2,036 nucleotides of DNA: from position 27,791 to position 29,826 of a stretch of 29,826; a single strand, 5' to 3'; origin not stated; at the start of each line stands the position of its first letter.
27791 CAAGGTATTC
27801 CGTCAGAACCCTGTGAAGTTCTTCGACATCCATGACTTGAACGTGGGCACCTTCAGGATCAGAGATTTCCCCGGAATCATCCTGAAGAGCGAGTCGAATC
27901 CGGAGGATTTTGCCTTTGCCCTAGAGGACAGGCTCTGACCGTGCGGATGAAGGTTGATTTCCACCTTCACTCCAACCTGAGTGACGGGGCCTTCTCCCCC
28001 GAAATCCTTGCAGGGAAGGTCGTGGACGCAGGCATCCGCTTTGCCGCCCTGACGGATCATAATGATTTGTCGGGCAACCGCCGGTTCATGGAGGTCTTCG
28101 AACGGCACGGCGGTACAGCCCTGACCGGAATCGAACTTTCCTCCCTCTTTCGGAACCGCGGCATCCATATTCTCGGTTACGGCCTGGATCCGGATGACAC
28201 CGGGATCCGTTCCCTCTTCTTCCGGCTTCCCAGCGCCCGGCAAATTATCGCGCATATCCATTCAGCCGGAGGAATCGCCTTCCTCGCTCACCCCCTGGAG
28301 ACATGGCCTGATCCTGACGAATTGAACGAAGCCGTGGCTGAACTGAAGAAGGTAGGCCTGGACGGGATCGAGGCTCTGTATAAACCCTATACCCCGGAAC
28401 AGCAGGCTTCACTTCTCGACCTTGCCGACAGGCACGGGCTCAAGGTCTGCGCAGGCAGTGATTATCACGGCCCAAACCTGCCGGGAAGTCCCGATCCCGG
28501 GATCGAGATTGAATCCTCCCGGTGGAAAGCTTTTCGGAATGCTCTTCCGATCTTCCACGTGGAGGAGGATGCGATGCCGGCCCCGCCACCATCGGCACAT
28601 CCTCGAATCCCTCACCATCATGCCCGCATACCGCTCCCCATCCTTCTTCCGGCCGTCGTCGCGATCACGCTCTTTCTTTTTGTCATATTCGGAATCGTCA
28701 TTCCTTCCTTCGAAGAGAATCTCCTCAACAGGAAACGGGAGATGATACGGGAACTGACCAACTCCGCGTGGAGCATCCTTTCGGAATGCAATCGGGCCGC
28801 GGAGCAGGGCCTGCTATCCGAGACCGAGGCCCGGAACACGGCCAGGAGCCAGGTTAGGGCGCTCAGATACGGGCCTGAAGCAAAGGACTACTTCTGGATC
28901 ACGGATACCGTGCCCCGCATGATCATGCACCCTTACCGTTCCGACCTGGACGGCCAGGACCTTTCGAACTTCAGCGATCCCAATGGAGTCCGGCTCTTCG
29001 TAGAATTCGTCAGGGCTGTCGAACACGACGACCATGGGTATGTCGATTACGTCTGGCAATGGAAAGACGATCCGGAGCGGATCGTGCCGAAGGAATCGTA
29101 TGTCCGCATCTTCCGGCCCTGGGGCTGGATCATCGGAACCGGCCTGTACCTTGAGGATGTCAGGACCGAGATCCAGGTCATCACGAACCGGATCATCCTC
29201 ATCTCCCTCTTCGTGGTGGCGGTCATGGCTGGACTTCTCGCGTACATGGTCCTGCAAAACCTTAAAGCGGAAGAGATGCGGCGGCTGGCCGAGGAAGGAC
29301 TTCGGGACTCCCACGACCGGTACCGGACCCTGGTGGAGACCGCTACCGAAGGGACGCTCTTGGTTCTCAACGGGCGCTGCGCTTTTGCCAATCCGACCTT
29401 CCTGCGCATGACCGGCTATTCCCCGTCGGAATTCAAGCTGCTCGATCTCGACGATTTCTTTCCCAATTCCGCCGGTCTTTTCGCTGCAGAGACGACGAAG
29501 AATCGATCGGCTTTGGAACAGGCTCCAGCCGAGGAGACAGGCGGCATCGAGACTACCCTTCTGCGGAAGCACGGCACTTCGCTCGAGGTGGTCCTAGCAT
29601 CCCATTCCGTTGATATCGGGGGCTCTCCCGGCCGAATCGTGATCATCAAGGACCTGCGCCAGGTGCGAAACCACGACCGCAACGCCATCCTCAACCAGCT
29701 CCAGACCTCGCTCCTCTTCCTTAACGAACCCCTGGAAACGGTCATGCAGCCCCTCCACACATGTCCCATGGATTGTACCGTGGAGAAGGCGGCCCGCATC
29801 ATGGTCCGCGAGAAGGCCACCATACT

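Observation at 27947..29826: Hidden ORF: PHP phosphoesterase fused N-terminally to a membrane Cache_2-PAS-CBS sensor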

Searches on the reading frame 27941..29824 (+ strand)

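Call 4: search_protein_families(library=pfam, proteins=[window:27941-29824:+], max_evalue=1)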
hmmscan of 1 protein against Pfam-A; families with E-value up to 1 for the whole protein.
window:27941-29824:+ (628 aa): 9 families
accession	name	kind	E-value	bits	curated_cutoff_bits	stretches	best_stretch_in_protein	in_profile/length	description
PF17200.10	sCache_2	-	5.2e-35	121.1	25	1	263-412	3-150/155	Single Cache domain 2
PF08269.17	dCache_2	-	1.7e-33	116.5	26.5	1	254-413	35-192/298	Cache domain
PF02811.25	PHP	-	6.5e-08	33.5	26.4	1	6-68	1-65/164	PHP domain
PF00989.32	PAS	-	1.2e-07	32.2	22.6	1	460-571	2-112/113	PAS fold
PF17201.10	Cache_3-Cache_2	-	1.6e-07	31.3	27.7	1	316-415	204-297/299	Cache 3/Cache 2 fusion domain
PF13188.13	PAS_8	-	2e-07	31.1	21.8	1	460-509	2-53/65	PAS domain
PF13426.13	PAS_9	-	8.3e-07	29.7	27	1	471-572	3-101/103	PAS domain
PF01261.30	AP_endonuc_2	-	0.016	15.3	31.1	1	132-186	1-61/249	Xylose isomerase-like TIM barrel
PF11862.13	DUF3382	-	0.1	13.4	28.9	1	397-463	20-85/97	Domain of unknown function (DUF3382)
